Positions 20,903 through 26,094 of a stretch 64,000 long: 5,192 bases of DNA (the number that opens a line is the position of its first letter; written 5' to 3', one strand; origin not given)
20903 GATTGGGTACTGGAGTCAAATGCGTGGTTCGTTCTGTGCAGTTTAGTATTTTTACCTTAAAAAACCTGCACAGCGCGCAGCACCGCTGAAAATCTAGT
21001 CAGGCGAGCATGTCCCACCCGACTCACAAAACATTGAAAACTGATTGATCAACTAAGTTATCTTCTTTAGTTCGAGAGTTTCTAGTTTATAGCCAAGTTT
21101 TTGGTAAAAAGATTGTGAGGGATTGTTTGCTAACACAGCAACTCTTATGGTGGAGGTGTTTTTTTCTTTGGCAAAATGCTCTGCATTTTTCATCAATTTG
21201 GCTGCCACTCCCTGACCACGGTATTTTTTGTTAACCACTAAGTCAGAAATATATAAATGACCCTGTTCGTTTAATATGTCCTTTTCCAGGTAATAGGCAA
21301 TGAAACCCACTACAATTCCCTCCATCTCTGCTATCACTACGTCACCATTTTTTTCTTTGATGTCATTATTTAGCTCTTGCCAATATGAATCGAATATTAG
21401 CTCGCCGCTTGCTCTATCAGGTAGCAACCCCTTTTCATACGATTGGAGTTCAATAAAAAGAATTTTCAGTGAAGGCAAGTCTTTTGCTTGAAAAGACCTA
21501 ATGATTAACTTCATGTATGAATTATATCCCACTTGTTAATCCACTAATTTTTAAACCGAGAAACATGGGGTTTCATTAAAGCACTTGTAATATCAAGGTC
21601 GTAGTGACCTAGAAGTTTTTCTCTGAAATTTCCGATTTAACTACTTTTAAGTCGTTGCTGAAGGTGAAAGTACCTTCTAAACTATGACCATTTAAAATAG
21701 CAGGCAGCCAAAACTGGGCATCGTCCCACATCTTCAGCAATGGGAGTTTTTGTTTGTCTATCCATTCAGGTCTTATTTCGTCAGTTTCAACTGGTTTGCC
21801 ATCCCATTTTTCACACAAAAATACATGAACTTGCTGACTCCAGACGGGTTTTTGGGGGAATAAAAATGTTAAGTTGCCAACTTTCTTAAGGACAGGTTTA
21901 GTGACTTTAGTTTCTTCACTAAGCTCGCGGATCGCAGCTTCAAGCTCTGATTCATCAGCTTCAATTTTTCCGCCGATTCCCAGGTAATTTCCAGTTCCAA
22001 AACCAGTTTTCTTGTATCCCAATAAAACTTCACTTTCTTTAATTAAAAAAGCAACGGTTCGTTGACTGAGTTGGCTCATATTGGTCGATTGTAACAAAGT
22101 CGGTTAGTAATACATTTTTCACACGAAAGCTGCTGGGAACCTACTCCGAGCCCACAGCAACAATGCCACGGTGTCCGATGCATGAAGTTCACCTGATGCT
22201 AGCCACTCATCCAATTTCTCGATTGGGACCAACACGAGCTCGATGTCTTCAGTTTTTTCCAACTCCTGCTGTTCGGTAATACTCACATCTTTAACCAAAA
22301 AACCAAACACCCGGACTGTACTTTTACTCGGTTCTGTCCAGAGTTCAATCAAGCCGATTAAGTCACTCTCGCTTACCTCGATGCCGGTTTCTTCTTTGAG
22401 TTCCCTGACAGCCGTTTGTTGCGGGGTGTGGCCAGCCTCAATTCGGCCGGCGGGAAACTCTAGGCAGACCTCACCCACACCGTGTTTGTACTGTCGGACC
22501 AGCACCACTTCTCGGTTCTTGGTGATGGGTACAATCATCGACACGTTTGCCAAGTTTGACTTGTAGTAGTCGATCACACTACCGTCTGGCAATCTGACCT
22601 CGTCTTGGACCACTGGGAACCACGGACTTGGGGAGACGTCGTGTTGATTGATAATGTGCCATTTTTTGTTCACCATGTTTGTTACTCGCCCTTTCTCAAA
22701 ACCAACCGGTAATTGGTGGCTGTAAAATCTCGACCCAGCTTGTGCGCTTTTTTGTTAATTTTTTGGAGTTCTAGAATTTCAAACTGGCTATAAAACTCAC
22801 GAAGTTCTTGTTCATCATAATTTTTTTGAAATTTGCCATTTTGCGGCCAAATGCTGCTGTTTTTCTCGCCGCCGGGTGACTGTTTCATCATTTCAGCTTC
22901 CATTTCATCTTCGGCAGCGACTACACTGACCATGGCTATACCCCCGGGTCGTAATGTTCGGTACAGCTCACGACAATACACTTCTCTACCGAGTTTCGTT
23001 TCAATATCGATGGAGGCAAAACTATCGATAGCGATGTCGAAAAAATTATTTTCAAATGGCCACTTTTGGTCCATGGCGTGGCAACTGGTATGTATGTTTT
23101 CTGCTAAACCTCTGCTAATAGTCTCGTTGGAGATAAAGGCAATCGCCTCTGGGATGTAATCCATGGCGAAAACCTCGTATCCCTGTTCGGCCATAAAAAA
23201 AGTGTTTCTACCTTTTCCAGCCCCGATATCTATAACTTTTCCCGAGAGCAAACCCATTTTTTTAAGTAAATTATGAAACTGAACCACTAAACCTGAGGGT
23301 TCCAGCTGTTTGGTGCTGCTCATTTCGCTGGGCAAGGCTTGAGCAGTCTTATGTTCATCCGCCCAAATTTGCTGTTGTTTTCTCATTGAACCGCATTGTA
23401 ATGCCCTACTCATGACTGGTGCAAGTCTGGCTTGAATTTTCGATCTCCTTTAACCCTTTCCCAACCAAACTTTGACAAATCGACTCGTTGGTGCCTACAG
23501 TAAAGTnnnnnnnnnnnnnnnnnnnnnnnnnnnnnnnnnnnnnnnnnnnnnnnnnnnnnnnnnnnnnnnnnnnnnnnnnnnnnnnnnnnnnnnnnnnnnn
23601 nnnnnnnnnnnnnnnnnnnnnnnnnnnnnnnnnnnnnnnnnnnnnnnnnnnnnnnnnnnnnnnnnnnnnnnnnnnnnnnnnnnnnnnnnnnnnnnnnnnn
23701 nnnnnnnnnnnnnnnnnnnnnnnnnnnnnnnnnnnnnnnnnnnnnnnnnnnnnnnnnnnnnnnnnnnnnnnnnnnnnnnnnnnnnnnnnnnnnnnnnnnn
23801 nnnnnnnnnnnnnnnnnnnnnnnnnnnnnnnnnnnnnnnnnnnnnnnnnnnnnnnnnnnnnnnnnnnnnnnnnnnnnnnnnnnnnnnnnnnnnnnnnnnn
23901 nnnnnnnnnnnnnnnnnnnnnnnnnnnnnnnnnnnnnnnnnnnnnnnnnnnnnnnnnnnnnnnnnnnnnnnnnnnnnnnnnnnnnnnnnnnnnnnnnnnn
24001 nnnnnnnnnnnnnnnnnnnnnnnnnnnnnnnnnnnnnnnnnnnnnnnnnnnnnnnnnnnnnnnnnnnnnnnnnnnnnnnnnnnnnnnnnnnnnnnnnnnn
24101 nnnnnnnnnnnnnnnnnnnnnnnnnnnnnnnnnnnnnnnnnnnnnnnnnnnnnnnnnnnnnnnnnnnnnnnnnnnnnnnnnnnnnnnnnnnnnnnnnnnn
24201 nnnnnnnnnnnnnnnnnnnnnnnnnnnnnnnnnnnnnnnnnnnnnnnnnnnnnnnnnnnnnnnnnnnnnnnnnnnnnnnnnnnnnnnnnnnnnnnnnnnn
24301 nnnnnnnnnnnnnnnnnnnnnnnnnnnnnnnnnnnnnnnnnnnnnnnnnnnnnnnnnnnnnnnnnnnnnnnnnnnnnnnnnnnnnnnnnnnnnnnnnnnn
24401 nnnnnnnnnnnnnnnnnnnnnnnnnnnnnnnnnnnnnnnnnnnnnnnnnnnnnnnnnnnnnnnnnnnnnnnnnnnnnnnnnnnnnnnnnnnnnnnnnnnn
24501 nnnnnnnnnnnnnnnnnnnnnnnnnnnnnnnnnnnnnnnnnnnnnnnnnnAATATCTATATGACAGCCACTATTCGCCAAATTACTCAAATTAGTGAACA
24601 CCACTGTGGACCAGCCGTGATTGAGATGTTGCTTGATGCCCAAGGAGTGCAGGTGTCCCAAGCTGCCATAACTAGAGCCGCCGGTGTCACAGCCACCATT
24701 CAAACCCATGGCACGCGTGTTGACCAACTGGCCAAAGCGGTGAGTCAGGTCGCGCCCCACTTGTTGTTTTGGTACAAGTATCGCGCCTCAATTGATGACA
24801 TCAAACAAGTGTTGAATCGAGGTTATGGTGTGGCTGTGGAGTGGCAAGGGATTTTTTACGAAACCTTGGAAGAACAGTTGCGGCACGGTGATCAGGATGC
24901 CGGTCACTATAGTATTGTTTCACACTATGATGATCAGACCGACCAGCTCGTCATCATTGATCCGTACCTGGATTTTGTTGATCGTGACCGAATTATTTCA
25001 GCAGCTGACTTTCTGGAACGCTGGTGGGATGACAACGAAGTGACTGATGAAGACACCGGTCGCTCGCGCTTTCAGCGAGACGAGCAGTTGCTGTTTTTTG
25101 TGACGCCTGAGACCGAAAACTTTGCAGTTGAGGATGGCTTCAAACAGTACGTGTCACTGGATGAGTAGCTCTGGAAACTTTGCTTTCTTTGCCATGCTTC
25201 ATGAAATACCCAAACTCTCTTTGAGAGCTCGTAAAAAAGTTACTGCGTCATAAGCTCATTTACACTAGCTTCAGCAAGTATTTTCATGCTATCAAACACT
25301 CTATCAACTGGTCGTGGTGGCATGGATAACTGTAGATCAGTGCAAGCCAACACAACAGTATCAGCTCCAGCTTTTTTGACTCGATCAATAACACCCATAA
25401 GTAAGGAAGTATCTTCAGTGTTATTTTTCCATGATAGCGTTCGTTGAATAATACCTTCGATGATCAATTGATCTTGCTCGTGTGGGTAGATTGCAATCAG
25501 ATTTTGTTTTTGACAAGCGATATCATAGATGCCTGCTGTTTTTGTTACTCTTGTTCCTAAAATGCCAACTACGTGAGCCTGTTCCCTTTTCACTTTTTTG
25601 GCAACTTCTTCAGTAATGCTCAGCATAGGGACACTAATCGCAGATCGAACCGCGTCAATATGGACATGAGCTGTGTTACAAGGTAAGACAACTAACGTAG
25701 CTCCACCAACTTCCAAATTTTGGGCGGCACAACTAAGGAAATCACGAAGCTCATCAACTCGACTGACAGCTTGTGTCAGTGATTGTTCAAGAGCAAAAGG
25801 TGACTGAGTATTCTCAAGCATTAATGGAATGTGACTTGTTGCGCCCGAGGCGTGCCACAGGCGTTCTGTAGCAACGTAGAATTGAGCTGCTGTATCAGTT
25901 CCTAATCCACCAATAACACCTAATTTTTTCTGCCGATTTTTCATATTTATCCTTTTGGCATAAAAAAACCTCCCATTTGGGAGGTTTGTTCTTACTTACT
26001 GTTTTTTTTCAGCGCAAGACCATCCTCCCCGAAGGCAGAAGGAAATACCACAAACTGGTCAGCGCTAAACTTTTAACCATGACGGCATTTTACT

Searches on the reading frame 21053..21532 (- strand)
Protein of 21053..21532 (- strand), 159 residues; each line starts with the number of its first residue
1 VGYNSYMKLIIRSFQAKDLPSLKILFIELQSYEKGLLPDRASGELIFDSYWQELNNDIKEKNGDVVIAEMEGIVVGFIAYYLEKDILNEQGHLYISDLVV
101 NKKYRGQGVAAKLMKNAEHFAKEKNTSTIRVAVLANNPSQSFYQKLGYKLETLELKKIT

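Call 5: search_protein_families(library=pfam, proteins=[window:21053-21532:-], max_evalue=0.01)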
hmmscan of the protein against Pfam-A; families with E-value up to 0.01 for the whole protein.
window:21053-21532:- (159 aa): 8 families
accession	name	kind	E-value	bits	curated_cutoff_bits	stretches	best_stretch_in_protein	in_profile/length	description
PF00583.31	Acetyltransf_1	-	4.4e-20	72.5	20.7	1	51-148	21-116/116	Acetyltransferase (GNAT) family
PF13673.13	Acetyltransf_10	-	2.2e-17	63.6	23.6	1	52-149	20-108/128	Acetyltransferase (GNAT) domain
PF13508.13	Acetyltransf_7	-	1.7e-16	60.7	27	1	62-149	2-83/84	Acetyltransferase (GNAT) domain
PF08445.16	FR47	-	1e-07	32.3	22.1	1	86-151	16-80/86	FR47-like protein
PF13302.13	Acetyltransf_3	-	2.5e-06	28.7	25.4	1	9-149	2-138/138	Acetyltransferase (GNAT) domain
PF14542.12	Acetyltransf_CG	-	4.2e-06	27.2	30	1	72-126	9-58/80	GCN5-related N-acetyl-transferase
PF13527.13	Acetyltransf_9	-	2.3e-05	24.8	25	1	50-149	30-125/127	Acetyltransferase (GNAT) domain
PF17013.11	Acetyltransf_15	-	3.6e-05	23.7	35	1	80-138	60-119/210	Putative acetyl-transferase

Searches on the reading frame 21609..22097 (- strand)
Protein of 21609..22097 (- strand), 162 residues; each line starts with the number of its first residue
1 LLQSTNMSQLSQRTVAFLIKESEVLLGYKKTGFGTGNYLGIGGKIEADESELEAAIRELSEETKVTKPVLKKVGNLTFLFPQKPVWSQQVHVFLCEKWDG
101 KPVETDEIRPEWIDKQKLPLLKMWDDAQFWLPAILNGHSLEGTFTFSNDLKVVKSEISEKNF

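Call 5: search_protein_families(library=pfam, proteins=[window:21609-22097:-], max_evalue=0.01)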
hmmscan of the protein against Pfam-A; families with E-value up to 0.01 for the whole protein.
window:21609-22097:- (162 aa): 1 family
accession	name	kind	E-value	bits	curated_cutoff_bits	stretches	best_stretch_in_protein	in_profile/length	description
PF00293.34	NUDIX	-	4.5e-12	46.6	21.1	1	14-125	5-125/134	NUDIX domain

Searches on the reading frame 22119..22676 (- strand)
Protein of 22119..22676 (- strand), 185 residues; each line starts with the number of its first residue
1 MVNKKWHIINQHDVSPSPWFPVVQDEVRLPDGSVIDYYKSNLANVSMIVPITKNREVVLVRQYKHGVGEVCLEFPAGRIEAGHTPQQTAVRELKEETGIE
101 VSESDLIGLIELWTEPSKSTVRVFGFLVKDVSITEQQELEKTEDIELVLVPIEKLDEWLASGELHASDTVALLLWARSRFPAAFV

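Call 5: search_protein_families(library=pfam, proteins=[window:22119-22676:-], max_evalue=0.01)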
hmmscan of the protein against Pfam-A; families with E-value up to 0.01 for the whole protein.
window:22119-22676:- (185 aa): 1 family
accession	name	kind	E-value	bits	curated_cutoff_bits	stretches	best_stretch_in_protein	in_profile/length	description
PF00293.34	NUDIX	-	5.2e-18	65.8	21.1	1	47-158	6-119/134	NUDIX domain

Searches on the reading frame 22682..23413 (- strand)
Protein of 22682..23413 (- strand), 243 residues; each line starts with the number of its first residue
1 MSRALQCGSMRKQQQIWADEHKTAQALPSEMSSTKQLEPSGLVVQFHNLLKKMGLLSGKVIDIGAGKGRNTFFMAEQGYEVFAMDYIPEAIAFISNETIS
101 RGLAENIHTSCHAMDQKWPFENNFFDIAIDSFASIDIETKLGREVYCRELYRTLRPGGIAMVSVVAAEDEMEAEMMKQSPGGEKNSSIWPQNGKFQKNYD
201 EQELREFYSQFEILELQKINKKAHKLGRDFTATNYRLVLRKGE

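Call 5: search_protein_families(library=pfam, proteins=[window:22682-23413:-], max_evalue=0.01)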
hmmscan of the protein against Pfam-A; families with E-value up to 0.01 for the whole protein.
window:22682-23413:- (243 aa): 7 families
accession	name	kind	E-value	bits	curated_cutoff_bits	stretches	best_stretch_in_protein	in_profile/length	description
PF13649.12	Methyltransf_25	-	2.4e-13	51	27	1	60-158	1-97/97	Methyltransferase domain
PF08241.18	Methyltransf_11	-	1.4e-11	45.3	21.2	1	61-161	1-94/95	Methyltransferase domain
PF13847.12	Methyltransf_31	-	4.4e-11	43.1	27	1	59-196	6-133/145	Methyltransferase domain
PF03848.20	TehB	-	1e-10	41.8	20.4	1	57-118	31-91/193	Tellurite resistance protein TehB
PF13489.12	Methyltransf_23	-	4e-08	33.6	27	1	55-185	21-132/164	Methyltransferase domain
PF08242.18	Methyltransf_12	-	6.7e-06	27.2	30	1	61-159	1-97/98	Methyltransferase domain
PF01209.24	Ubie_methyltran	-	0.0025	17.6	20.1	1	57-163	48-152/233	ubiE/COQ5 methyltransferase family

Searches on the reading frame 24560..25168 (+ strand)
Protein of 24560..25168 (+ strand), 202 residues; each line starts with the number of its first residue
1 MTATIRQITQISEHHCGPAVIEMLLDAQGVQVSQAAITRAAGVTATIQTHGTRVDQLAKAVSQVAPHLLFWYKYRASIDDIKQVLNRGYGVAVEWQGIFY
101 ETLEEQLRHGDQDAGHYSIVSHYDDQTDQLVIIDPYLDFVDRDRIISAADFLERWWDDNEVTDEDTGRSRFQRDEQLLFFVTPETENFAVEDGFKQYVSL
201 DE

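Call 4: search_protein_families(library=pfam, proteins=[window:24560-25168:+], max_evalue=0.01)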
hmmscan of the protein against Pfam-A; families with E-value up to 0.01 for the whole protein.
window:24560-25168:+ (202 aa): 4 families
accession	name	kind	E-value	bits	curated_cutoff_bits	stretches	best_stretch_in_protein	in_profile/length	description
PF13529.12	Peptidase_C39_2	-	1.6e-10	42.1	24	1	9-136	7-143/143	Peptidase_C39 like family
PF03412.21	Peptidase_C39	-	8.6e-07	29.3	22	1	8-155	5-121/133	Peptidase C39 family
PF05023.20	Phytochelatin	-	0.00068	19.4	24.9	1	8-134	42-177/210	Phytochelatin synthase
PF09778.15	Guanylate_cyc_2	-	0.00088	19.1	28.1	0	103-165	150-208/212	Guanylylate cyclase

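Call 6: search_protein_families(library=ncbifam, proteins=[window:24560-25168:+], max_evalue=0.01)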
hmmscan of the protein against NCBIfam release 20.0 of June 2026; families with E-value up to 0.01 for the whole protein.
window:24560-25168:+ (202 aa): 1 family
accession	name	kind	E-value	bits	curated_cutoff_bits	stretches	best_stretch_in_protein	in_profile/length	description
NF005470.0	PRK07064.1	equivalog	0.0095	15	495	1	8-97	150-239/552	thiamine pyrophosphate-binding protein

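Call 7: search_protein_families(library=padloc, proteins=[window:24560-25168:+], max_evalue=0.01)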
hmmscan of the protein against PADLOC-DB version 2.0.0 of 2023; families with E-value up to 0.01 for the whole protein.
window:24560-25168:+ (202 aa): 0 families

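Call 92: search_solved_structures(query=window:24560-25168:+, max_evalue=1)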
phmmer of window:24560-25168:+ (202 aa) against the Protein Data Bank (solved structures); distinct sequences matched with E-value up to 1: 7.
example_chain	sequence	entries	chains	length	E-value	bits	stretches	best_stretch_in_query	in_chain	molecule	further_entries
6th5_A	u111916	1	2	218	0.0039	20.1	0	46-134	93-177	Alr0975 protein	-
6tho_A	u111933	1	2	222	0.0042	20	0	46-134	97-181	Alr0975 protein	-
2btw_B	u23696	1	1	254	0.0056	19.6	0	46-134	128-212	ALR0975 PROTEIN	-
2btw_A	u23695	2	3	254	0.0065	19.4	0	46-134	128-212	ALR0975 PROTEIN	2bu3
6tjl_A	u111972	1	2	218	0.096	15.6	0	46-134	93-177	Alr0975 protein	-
8zmx_A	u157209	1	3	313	0.43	13.4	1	73-104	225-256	Meso-diaminopimelate D-dehydrogenase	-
3hv1_A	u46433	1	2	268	0.5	13.2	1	80-136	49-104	Polar amino acid ABC uptake transporter substrate binding protein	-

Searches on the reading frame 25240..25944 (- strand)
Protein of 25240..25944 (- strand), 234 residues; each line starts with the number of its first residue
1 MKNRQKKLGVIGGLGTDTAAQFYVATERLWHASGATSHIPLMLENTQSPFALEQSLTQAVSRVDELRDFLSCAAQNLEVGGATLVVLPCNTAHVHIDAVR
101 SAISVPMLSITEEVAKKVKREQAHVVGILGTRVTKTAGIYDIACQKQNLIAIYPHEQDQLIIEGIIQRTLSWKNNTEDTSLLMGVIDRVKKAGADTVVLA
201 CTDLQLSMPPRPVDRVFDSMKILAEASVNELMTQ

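Call 4: search_protein_families(library=pfam, proteins=[window:25240-25944:-], max_evalue=0.01)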
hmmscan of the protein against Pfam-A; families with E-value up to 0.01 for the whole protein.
window:25240-25944:- (234 aa): 1 family
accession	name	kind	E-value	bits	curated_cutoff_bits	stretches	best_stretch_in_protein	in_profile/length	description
PF01177.27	Asp_Glu_race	-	9e-27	94.7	31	1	11-225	1-209/211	Asp/Glu/Hydantoin racemase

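Call 6: search_protein_families(library=ncbifam, proteins=[window:25240-25944:-], max_evalue=0.01)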
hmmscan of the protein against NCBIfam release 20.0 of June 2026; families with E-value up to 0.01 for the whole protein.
window:25240-25944:- (234 aa): 6 families
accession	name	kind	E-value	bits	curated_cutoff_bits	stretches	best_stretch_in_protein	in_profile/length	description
NF052483.1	racemase_CuyB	equivalog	2.5e-37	129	190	1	8-229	1-223/225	cysteate racemase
TIGR00035.1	asp_race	subfamily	3.6e-36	124.9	93.1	1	6-232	3-228/236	amino acid racemase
NF007569.0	PRK10200.1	equivalog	6.4e-20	71.9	417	1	6-230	2-227/230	aspartate/glutamate racemase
NF002035.0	PRK00865.1-3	equivalog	2.8e-07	30.4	328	1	67-207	51-190/267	glutamate racemase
TIGR00067.1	glut_race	equivalog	1.4e-06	27.9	146.65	1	82-204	62-183/251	glutamate racemase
NF002034.1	PRK00865.1-1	equivalog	0.00052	19.3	408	1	83-138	63-119/260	glutamate racemase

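Call 7: search_protein_families(library=padloc, proteins=[window:25240-25944:-], max_evalue=0.01)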
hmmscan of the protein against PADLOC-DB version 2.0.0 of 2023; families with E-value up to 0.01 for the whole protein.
window:25240-25944:- (234 aa): 0 families
